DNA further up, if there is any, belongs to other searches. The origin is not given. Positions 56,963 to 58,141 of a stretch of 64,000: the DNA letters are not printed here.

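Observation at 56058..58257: Satellite cargo operon: hyper-acidic 54-aa peptide + Tyr-less recombinase-like protein + nitrilase-like protein with Gly at the catalytic Cys position + small protein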

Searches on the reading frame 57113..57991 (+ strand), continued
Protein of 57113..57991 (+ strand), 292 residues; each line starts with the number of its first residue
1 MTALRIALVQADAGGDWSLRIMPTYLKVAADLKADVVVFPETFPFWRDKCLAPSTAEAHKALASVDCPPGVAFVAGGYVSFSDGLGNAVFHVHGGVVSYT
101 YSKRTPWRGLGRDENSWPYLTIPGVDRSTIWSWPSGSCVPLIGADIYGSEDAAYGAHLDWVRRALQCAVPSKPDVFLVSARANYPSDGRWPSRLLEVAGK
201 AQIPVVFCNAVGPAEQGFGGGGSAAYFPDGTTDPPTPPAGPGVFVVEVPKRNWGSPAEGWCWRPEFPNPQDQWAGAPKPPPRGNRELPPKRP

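Call 52: find_encoding_contigs(protein=P0010, flank=6000, max_places=3)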
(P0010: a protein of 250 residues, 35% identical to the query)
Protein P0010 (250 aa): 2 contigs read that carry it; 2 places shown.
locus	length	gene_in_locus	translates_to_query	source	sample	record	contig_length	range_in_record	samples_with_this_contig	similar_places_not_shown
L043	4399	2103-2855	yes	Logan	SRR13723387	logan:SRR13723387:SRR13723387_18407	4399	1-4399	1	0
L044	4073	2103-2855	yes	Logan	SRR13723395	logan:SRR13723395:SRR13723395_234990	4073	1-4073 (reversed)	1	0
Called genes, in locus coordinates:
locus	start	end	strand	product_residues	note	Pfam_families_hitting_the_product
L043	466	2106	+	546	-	PF03235:GmrSD_N, PF07510:GmrSD_C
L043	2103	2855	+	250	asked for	-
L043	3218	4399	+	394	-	?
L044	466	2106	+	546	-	PF03235:GmrSD_N, PF07510:GmrSD_C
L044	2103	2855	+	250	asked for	-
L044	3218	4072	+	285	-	?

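Call 53: find_encoding_contigs(protein=P0045, flank=6000, max_places=2)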
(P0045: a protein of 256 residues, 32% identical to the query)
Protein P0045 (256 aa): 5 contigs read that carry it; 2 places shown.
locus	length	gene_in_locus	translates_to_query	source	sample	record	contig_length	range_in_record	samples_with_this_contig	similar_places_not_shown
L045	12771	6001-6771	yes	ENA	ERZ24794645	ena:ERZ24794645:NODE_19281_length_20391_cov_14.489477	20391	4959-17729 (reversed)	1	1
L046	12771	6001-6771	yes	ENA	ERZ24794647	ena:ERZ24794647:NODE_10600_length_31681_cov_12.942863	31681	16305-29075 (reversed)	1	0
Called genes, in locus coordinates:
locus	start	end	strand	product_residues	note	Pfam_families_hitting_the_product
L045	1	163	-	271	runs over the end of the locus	-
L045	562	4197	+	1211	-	PF02811:PHP, PF07733:DNA_pol3_alpha, PF17657:DNA_pol3_finger, PF14579:HHH_6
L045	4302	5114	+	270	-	-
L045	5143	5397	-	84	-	PF24307:DUF7486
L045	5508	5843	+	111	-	-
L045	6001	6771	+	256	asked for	PF00795:CN_hydrolase (faint)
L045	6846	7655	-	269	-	PF00561:Abhydrolase_1, PF12697:Abhydrolase_6, PF03096:Ndr, PF12146:Hydrolase_4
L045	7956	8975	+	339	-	PF01636:APH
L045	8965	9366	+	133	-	PF19802:DUF6285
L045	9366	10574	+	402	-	PF02771:Acyl-CoA_dh_N, PF02770:Acyl-CoA_dh_M, PF00441:Acyl-CoA_dh_1, PF08028:Acyl-CoA_dh_2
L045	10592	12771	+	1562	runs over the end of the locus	-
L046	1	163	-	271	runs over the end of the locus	-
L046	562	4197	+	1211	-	PF02811:PHP, PF07733:DNA_pol3_alpha, PF17657:DNA_pol3_finger, PF14579:HHH_6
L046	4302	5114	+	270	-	-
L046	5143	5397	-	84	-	PF24307:DUF7486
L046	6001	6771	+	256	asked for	PF00795:CN_hydrolase (faint)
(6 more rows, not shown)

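Call 54: find_encoding_contigs(protein=P0083, flank=6000, max_places=2)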
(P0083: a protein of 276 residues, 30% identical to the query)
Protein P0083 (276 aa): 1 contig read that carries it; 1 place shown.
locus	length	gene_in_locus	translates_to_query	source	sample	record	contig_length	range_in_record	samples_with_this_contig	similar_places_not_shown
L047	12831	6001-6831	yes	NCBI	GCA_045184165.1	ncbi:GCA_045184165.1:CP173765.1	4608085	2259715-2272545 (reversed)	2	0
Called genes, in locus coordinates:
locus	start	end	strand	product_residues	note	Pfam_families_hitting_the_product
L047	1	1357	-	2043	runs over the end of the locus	PF00270:DEAD, PF27116:YjiV_N, PF00271:Helicase_C, PF09369:MZB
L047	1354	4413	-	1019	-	PF27205:YjiT_2nd (weak)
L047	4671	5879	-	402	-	-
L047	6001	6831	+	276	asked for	-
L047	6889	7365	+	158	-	-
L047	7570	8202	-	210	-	PF00440:TetR_N, PF17918:TetR_C_15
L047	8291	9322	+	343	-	PF16884:ADH_N_2, PF00107:ADH_zinc_N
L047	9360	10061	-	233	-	-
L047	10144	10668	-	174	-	-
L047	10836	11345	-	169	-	-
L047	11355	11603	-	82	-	-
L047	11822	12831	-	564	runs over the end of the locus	PF23310:TPR_27 (faint), PF08238:Sel1, PF02810:SEC-C (weak)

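Call 55: find_encoding_contigs(protein=P0020, flank=6000, max_places=2)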
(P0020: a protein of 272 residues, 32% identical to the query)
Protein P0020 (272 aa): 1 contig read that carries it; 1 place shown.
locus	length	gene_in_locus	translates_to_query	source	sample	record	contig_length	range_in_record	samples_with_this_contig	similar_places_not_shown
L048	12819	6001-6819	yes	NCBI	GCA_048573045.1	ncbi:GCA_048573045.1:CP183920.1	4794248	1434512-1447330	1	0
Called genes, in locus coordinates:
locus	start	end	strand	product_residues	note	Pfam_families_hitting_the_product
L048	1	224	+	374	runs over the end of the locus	PF13271:DUF4062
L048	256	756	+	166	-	-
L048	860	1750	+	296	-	PF03389:MobA_MobL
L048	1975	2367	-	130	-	PF15947:DUF4755 (faint)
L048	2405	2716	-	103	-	-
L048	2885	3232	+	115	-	PF13560:HTH_31 (weak), PF01381:HTH_3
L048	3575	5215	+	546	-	PF03389:MobA_MobL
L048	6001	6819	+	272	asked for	-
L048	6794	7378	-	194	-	-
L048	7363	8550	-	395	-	PF04055:Radical_SAM (weak)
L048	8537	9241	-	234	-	-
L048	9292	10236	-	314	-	PF13011:LZ_Tnp_IS481, PF13384:HTH_23 (weak), PF13518:HTH_28, PF13551:HTH_29, PF13565:HTH_32, PF00665:rve, PF13683:rve_3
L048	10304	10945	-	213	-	PF13353:Fer4_12 (weak), PF04055:Radical_SAM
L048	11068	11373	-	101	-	PF27806:HxsD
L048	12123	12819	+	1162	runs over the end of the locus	PF13086:AAA_11 (weak), PF13604:AAA_30 (faint), PF13087:AAA_12, PF13091:PLDc_2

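Call 61: search_protein_families(library=padloc, alignment_id=A2, max_evalue=0.01)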
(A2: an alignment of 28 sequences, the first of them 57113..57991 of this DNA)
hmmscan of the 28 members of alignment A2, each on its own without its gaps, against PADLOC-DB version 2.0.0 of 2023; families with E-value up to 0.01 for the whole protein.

A. member 1, window:57113-57991:+ (292 aa): 0 families

B. families by the number of members that match (of 28 scanned): 0 families
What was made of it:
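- Closest known: Nitrilase effector domains of defence reverse transcriptases DRT1 and UG5/DRT11. Different: There is no reverse transcriptase here and no PADLOC match for any of 28 clade members (call 61).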

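Call 62: search_protein_families(library=ncbifam, alignment_id=A2, max_evalue=0.01)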
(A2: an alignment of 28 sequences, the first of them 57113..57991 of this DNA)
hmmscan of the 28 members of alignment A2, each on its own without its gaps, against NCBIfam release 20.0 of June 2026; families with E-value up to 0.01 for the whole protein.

A. member 1, window:57113-57991:+ (292 aa): 0 families

B. families by the number of members that match (of 28 scanned): 9 families
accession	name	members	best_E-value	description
NF007757.0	PRK10438.1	10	5.6e-07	amidohydrolase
TIGR00546.1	lnt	5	0.00013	apolipoprotein N-acyltransferase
NF010588.0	PRK13981.1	4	1.8e-18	NAD+ synthase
NF040852.1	nitrile_Arch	2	5.4e-06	nitrilase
NF008934.0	PRK12291.1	2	0.0016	apolipoprotein N-acyltransferase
NF002730.0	PRK02628.1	1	3.1e-05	NAD(+) synthase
NF033621.1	de_GSH_amidase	1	0.0011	deaminated glutathione amidase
TIGR03381.1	agmatine_aguB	1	0.0012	N-carbamoylputrescine amidase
TIGR04048.1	nitrile_sll0784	1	0.0016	Nit6803 family nitrilase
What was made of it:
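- Closest known: Nitrilase-superfamily amidases. Different: The clade is unnamed in Pfam subfamilies, NCBIfam and PADLOC (calls 61, 62).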

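Call 68: search_dna_similar(query=window:57113-57868:+, collection=plasmids, mode=protein, max_evalue=0.001, max_rows=15)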
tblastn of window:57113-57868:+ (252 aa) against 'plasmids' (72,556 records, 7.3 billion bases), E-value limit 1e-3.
No match.

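Call 69: search_dna_similar(query=window:57113-57868:+, collection=phages, mode=protein, max_evalue=0.001, max_rows=15)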
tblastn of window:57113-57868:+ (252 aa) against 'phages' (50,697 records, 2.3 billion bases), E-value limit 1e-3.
No match.

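Call 72: predict_structure(alignment_id=A4)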
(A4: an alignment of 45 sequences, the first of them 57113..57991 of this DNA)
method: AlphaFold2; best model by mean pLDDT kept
length: 292 residues; sequences in the alignment: 45
mean_pLDDT: 80.6   pTM: 0.81
mean pLDDT of the five models: 80.6, 78.6, 78.5, 78.4, 78.2
residues with pLDDT >= 90: 149; 70-90: 71; 50-70: 30; < 50: 42
segments of 3 or more residues with pLDDT < 50: 116-127, 255-281, 290-292
pLDDT, mean of each block of 10 residues (from residue 1): 93 92 97 97 85 95 97 96 90 94 73 50 50 92 86 75 78 93 84 94 95 72 95 91 95 52 41 41 56 42
secondary structure, 60 per line:
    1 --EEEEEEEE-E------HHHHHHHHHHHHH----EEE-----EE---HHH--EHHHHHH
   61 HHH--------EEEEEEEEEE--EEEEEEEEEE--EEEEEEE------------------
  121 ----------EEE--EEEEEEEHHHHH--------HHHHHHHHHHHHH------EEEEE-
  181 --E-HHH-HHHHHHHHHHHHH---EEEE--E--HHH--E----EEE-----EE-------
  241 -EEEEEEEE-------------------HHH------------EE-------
elements in order: E3-10 H19-31 E36-38 H55-63 E72-81 E84-93 E96-102 E131-133 E136-142 H143-147 H156-168 E175-179 H189-201 E205-208 E224-226 E242-249
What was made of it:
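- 57113..57868 (+): Core of a nitrilase-superfamily (CN hydrolase) protein from an unnamed clade. Glu41 (57233-57235) and Lys103 (57419-57421) are present and the nucleophile is missing. The AlphaFold model has pLDDT 80.6 and pTM 0.81 (call 72).
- On Nitrilase superfamily (CN hydrolase, PF00795): AlphaFold model from a 45-sequence alignment, pLDDT 80.6 and pTM 0.81 (call 72).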

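Call 74: fold_search(model_id=the predicted structure, library=pdb)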
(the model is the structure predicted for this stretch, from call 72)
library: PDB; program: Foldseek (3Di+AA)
matches with E <= 10: 923; with E <= 0.001: 173
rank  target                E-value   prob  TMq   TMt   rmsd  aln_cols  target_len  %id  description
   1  6ypa_D                1.1e-12  1.00  0.62  0.68   4.5       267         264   14  The C146A variant of an amidase from Pyrococcus horikoshii with bound glutaramide (released 2020-06-03)
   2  3hkx                  1.2e-12  1.00  0.58  0.63   4.8       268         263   21  Crystal structure analysis of an amidase from Nesterenkonia sp. (released 2009-06-09)
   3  5jqn                  1.5e-12  1.00  0.55  0.62   5.1       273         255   19  NitN Amidase from Neterenkonia sp. AN1 after thrombin His-tag removal. (released 2016-05-18)
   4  9wpo_D                2.0e-12  1.00  0.60  0.68   4.4       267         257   15  Crystal structure of the nitrilase superfamily protein CJ1056C from Campylobacter jejuni in space group P21 (released 2025-10-08)
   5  9wpn_A                2.0e-12  1.00  0.61  0.68   4.3       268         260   16  Crystal structure of the nitrilase superfamily protein CJ1056C from Campylobacter jejuni in space group P212121 (released 2025-10-08)
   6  4izw                  2.3e-12  1.00  0.57  0.63   4.8       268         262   21  The E41L mutant of the amidase from Nesterenkonia sp. AN1 showing covalent addition of the acetamide moiety of fluoroace (released 2014-02-12)
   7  4izv                  2.8e-12  1.00  0.58  0.64   5.1       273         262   20  The E41Q/C145A double mutant of the amidase from Nesterenkonia sp. AN1 in complex with acrylamide (released 2014-02-12)
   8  5nz5                  2.8e-12  1.00  0.57  0.64   4.8       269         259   20  A C145S mutant of Nesterenkonia AN1 amidase from the nitrilase superfamily (released 2018-06-13)
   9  6ypa_B                3.3e-12  1.00  0.62  0.67   4.5       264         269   14  The C146A variant of an amidase from Pyrococcus horikoshii with bound glutaramide (released 2020-06-03)
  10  4izu                  3.5e-12  1.00  0.57  0.65   4.8       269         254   20  The E41Q mutant of the amidase from Nesterenkonia sp. AN1 showing the result of Michael addition of acrylamide at the ac (released 2014-02-12)
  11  6ypa_A                3.8e-12  1.00  0.62  0.68   4.5       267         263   14  The C146A variant of an amidase from Pyrococcus horikoshii with bound glutaramide (released 2020-06-03)
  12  4izs                  4.5e-12  1.00  0.58  0.64   4.7       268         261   21  The C145A mutant of the amidase from Nesterenkonia sp. AN1 in complex with butyramide (released 2014-02-12)
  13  4f4h_B                4.8e-12  1.00  0.64  0.37   4.3       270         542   20  Crystal structure of a Glutamine dependent NAD+ synthetase from Burkholderia thailandensis (released 2012-08-08)
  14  4izt                  4.8e-12  1.00  0.58  0.63   4.8       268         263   20  The E41Q mutant of the amidase from Nesterenkonia sp. AN1 showing covalent addition of the acetamide moiety of fluoroace (released 2014-02-12)
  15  5ny7                  5.4e-12  1.00  0.57  0.63   4.7       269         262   21  A C145A mutant of Nesterenkonia AN1 amidase bound to nicotinamide (released 2018-05-30)
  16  5kha_A                6.5e-12  1.00  0.65  0.38   4.3       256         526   19  Structure of glutamine-dependent NAD+ synthetase from Acinetobacter baumannii in complex with adenosine diphosphate (A (released 2016-07-27)
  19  5kha_B                1.1e-11  1.00  0.65  0.38   4.3       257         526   19  Structure of glutamine-dependent NAD+ synthetase from Acinetobacter baumannii in complex with adenosine diphosphate (A (released 2016-07-27)
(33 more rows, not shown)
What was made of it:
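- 57113..57868 (+): Foldseek top hits are nitrilase-superfamily amidases at E about 1e-12 (call 74).
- On Nitrilase superfamily (CN hydrolase, PF00795): The top 50 Foldseek PDB hits are all nitrilase-superfamily enzymes, E 1e-12 to 8e-11 (call 74).
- Closest known: Nitrilase-superfamily amidases. Same: Same fold (Foldseek E about 1e-12, TM 0.6-0.68, call 74).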
